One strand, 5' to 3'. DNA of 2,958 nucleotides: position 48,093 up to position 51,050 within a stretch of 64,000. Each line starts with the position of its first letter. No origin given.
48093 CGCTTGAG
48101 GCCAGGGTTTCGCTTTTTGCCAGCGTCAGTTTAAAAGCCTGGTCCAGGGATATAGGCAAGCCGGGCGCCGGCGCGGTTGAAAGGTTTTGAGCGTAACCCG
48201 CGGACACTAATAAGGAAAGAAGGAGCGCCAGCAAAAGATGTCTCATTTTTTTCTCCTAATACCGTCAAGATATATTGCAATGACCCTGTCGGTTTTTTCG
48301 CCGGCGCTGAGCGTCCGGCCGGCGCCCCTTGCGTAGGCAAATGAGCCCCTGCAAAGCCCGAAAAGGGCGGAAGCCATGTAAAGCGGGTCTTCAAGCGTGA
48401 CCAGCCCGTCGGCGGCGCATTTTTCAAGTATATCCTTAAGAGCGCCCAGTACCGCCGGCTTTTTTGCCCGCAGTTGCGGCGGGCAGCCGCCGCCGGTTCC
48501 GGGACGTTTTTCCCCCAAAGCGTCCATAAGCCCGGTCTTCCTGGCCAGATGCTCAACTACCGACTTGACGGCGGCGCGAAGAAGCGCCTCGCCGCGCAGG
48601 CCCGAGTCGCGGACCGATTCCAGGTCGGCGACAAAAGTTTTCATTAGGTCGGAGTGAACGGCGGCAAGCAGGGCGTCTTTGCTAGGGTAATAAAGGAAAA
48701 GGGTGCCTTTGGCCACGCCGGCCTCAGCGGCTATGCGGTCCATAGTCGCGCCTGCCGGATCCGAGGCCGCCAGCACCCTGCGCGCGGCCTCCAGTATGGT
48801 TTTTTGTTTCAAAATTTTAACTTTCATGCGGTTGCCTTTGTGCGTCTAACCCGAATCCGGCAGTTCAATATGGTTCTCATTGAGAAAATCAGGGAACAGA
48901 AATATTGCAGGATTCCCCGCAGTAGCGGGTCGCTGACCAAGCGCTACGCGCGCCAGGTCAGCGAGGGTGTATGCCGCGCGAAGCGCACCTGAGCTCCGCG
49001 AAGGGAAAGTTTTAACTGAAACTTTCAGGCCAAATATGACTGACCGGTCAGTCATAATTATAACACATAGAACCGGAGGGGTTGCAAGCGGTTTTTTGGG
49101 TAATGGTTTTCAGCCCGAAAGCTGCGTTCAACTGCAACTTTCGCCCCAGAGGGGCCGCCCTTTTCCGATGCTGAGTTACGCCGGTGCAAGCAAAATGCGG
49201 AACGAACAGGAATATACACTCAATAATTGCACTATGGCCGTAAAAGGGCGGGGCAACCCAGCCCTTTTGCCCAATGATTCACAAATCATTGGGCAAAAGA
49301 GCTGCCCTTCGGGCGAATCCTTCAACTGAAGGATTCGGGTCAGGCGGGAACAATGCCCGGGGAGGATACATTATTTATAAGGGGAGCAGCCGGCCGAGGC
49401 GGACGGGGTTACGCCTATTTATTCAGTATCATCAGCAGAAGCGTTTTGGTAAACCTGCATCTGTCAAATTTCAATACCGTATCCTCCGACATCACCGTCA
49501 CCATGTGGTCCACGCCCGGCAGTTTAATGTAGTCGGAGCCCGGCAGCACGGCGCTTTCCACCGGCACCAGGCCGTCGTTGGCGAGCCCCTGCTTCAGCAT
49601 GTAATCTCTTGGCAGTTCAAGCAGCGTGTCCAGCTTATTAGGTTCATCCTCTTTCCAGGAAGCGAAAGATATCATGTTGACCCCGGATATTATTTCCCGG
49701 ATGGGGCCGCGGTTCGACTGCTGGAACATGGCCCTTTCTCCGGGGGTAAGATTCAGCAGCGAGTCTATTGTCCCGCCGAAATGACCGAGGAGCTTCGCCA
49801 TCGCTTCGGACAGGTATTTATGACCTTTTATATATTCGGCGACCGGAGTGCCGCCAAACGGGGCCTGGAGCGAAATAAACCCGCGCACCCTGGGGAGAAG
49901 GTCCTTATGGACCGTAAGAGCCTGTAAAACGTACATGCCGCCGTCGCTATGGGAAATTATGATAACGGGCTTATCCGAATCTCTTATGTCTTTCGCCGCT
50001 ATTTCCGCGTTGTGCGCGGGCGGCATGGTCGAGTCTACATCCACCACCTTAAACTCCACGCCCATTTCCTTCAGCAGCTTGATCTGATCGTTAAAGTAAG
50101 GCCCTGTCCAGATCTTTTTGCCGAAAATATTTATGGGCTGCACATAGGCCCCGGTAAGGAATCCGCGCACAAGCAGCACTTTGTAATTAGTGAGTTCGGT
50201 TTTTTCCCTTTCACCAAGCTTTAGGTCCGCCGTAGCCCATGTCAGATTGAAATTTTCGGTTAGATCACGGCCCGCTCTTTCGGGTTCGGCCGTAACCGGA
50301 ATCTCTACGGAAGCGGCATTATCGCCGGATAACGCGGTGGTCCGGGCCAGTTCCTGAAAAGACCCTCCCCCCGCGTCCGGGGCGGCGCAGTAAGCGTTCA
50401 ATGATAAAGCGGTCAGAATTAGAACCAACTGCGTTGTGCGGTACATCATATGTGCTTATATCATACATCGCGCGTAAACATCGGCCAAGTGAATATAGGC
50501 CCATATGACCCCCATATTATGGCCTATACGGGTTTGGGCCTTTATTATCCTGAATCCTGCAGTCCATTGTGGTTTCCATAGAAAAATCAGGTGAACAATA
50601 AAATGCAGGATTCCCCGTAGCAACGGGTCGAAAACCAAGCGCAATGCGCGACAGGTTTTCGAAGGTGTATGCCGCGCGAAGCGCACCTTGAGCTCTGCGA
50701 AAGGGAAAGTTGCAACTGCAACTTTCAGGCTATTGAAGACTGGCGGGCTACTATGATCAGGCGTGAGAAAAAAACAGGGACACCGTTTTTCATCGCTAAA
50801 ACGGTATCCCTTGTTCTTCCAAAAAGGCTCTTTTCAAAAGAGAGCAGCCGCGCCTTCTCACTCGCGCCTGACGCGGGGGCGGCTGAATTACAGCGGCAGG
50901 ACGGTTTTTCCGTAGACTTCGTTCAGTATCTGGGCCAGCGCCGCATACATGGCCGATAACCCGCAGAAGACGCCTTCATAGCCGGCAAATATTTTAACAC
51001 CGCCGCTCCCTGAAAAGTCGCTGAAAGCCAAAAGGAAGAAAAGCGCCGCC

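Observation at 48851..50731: Duplicated ~150-nt structured noncoding motif with compensatory mutations, bracketing a lipase gene and preceding a TetR-efflux operon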

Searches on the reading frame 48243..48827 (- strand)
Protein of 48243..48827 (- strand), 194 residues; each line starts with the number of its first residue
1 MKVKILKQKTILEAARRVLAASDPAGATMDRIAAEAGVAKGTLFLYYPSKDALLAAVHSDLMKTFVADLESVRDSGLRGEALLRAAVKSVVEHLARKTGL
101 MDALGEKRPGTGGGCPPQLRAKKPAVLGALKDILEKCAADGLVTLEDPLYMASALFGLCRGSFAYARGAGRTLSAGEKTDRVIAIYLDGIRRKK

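Call 13: search_protein_families(library=pfam, proteins=[window:48243-48827:-])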
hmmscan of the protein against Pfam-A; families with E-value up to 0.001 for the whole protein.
window:48243-48827:- (194 aa): 1 family
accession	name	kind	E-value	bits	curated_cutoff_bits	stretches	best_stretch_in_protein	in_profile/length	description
PF00440.29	TetR_N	-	1.6e-15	57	24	1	11-57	1-47/47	Bacterial regulatory proteins, tetR family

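Call 42: find_encoding_contigs(protein=window:48243-48827:-, flank=4000, max_places=8)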
Protein window:48243-48827:- (194 aa): 8 contigs read that carry it; 7 places shown.
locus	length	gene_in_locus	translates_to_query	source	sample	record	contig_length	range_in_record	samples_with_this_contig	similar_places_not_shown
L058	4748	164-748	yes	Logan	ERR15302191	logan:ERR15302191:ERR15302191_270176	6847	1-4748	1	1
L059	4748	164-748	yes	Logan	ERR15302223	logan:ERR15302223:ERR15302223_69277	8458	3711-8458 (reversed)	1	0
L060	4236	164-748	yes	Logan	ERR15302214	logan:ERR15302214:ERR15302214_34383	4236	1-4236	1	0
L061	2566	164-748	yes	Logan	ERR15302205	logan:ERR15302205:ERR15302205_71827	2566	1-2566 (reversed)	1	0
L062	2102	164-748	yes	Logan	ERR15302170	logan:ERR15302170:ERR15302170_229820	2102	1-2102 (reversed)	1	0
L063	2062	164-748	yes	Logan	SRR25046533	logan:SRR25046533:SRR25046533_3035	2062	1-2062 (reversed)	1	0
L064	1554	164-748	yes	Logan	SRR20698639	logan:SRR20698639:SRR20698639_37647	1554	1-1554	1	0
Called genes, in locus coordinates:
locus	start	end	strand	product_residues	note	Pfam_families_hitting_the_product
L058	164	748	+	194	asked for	PF00440:TetR_N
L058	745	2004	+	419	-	PF02321:OEP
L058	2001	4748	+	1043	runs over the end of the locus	PF00873:ACR_tran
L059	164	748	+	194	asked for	PF00440:TetR_N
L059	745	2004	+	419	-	PF02321:OEP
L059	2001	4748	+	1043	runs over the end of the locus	PF00873:ACR_tran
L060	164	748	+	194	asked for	PF00440:TetR_N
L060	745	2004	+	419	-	PF02321:OEP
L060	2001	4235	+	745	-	?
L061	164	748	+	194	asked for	PF00440:TetR_N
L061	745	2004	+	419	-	PF02321:OEP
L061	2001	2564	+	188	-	?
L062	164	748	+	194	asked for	PF00440:TetR_N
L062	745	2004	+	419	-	PF02321:OEP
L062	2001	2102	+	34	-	?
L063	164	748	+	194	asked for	PF00440:TetR_N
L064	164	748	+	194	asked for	PF00440:TetR_N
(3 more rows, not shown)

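Call 70: find_homologous_proteins(query=window:48243-48827:-, max_evalue=1e-25)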
Query window:48243-48827:- (194 aa): 36 proteins with E <= 1e-25 among 4142 candidates.
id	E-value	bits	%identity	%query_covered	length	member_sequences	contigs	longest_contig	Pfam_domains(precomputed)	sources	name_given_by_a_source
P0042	1.2e-116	405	100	100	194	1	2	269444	PF00440.30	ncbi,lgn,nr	ncbi:MAG: TetR/AcrR family transcriptional regulator [Elusimicrobia bacterium]|nr:TetR/AcrR family t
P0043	3.5e-101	355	88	100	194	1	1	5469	PF00440.30,PF17932.7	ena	-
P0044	6.3e-89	315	81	99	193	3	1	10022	PF00440.30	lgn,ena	-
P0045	2.1e-86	307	77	99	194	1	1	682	PF00440.30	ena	-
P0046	2.7e-76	274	73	100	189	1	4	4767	PF00440.30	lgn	-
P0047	1.0e-70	256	67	97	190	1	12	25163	PF00440.30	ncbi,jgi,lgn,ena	-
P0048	1.2e-70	255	66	100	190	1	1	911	PF00440.30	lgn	-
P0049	4.5e-69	250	65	100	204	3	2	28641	PF00440.30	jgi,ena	-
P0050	6.1e-69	250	67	100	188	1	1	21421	PF00440.30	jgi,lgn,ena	-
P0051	2.2e-68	248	66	100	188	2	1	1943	PF00440.30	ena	-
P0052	3.6e-66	241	66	100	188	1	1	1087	PF00440.30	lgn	-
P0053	4.2e-66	241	67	98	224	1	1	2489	PF00440.30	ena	-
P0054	7.7e-44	168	50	97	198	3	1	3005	PF00440.30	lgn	-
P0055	1.7e-38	151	46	94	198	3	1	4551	PF00440.30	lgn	-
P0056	3.0e-38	150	45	97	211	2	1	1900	PF00440.30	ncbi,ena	-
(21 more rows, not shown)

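Call 71: find_encoding_contigs(protein=P0043, flank=3500, max_places=2)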
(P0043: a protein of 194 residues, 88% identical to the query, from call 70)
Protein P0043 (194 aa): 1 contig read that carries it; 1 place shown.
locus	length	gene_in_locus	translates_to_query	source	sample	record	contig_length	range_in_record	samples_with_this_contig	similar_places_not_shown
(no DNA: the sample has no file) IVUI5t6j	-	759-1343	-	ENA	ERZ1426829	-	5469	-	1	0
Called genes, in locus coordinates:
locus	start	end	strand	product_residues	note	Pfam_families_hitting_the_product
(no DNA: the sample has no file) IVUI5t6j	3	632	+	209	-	?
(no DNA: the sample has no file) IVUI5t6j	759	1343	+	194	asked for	PF00440:TetR_N, PF17932:TetR_C_24 (weak)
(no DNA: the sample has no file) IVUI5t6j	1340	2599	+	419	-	PF02321:OEP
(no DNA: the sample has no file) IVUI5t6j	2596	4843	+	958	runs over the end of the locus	?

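Call 72: find_encoding_contigs(protein=P0044, flank=3500, max_places=2)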
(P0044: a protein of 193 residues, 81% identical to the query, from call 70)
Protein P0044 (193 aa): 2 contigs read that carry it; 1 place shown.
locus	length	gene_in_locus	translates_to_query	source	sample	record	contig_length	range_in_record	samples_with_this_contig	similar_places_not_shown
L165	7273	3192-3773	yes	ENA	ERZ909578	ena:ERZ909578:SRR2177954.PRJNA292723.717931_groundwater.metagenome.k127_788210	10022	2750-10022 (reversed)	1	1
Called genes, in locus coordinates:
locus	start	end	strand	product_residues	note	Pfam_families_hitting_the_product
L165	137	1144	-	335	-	PF00226:DnaJ, PF01556:DnaJ_C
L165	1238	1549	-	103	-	-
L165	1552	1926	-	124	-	PF00989:PAS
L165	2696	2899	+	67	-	PF00313:CSD, PF08206:OB_RNB (weak)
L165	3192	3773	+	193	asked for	PF00440:TetR_N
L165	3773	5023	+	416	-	PF02321:OEP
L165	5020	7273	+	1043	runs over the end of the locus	PF00873:ACR_tran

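Call 73: find_encoding_contigs(protein=P0047, flank=3500, max_places=3)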
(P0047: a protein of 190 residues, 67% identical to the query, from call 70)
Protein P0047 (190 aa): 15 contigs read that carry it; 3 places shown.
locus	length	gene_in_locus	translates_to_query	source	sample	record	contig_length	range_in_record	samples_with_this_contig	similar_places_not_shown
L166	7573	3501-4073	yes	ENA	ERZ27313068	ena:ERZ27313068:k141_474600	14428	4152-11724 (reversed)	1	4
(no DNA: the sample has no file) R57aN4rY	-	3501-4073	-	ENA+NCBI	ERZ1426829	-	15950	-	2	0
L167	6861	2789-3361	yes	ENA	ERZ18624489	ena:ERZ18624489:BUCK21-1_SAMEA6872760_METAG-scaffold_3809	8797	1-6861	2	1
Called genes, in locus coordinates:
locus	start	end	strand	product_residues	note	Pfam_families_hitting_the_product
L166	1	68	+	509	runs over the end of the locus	PF03060:NMO (weak)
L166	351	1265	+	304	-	PF03631:Virul_fac_BrkB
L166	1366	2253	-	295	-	PF04231:Endonuclease_1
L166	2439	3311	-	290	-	PF04231:Endonuclease_1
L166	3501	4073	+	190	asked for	PF00440:TetR_N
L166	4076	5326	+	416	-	PF02321:OEP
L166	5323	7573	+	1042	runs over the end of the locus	PF00873:ACR_tran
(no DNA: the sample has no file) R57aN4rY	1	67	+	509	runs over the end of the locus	PF03060:NMO (weak)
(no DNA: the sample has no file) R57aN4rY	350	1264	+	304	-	PF03631:Virul_fac_BrkB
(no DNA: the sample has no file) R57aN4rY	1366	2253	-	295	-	PF04231:Endonuclease_1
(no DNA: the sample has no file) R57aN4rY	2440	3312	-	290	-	PF04231:Endonuclease_1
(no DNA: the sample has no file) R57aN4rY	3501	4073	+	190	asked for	PF00440:TetR_N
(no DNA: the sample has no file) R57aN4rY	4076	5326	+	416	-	PF02321:OEP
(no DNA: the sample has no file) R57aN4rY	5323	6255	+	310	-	PF00873:ACR_tran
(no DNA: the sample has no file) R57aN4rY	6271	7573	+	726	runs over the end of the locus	PF00873:ACR_tran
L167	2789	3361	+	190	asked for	PF00440:TetR_N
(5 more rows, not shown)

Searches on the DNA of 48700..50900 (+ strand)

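Call 6: search_rna_families(source=window, start=48700, end=50900, threshold=evalue, max_evalue=10, show_alignments=3)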
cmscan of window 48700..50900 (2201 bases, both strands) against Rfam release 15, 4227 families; matches with E-value up to 10: 7.
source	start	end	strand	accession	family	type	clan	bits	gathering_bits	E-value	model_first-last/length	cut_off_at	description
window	49246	49310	+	RF04076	mir-H11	Gene; miRNA;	-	30.5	70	0.0052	1-72/72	no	mir-H11 microRNA precursor family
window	49244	49309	-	RF04076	mir-H11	Gene; miRNA;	-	30.2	70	0.0061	1-72/72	no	mir-H11 microRNA precursor family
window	50764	50835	-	RF02366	Yfr19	Gene; sRNA;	-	25.3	70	0.62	1-82/82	no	Cyanobacterial functional RNA 19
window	49259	49304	+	RF03286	MIR6146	Gene; miRNA;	-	23.6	59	0.058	1-75/75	no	MIR6146 microRNA precursor family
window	50761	50824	-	RF03959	mir-303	Gene; miRNA;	-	22.4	77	0.81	1-70/70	no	mir-303 microRNA precursor family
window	49412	49460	-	RF01078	PK-PYVV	Cis-reg;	-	17.1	65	7.5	1-58/58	no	3'-terminal pseudoknot in PYVV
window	50754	50816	-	RF02663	GmglnB1_5p_UTR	Cis-reg;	-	16.7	54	9.5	1-85/85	no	GmglnB1 5'UTR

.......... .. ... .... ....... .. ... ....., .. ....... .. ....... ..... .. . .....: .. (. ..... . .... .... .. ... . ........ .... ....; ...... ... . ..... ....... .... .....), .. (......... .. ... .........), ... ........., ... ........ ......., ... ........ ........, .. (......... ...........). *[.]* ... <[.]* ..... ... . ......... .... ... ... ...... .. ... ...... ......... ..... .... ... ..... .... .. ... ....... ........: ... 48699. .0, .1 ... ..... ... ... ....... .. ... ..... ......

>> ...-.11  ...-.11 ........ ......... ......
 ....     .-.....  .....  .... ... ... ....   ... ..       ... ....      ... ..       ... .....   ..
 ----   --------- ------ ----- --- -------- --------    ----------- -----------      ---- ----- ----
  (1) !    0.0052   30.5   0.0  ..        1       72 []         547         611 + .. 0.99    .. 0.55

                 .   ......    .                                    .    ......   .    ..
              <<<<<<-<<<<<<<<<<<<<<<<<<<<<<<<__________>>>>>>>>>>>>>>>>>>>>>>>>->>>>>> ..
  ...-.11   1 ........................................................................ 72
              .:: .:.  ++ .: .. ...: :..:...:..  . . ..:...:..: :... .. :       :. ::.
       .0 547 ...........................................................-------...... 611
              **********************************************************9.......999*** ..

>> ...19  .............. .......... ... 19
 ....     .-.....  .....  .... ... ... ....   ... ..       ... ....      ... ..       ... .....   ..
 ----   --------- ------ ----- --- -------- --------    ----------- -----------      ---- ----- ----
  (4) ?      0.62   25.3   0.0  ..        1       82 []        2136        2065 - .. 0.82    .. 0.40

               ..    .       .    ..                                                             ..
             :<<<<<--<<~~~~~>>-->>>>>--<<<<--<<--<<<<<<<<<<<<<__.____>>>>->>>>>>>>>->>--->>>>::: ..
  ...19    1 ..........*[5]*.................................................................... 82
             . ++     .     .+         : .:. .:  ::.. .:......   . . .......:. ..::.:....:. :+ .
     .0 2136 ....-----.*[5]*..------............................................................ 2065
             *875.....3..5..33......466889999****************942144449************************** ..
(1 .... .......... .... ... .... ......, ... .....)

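Call 81: search_dna_similar(query=window:48850-49029:+, collection=plasmids, mode=distant, max_rows=5)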
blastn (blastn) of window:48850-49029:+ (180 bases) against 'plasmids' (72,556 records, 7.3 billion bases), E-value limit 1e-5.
No match.

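Call 82: search_dna_similar(query=window:48850-49029:+, collection=phages, mode=distant, max_rows=5)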
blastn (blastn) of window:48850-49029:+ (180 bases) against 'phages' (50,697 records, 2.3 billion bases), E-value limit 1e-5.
No match.
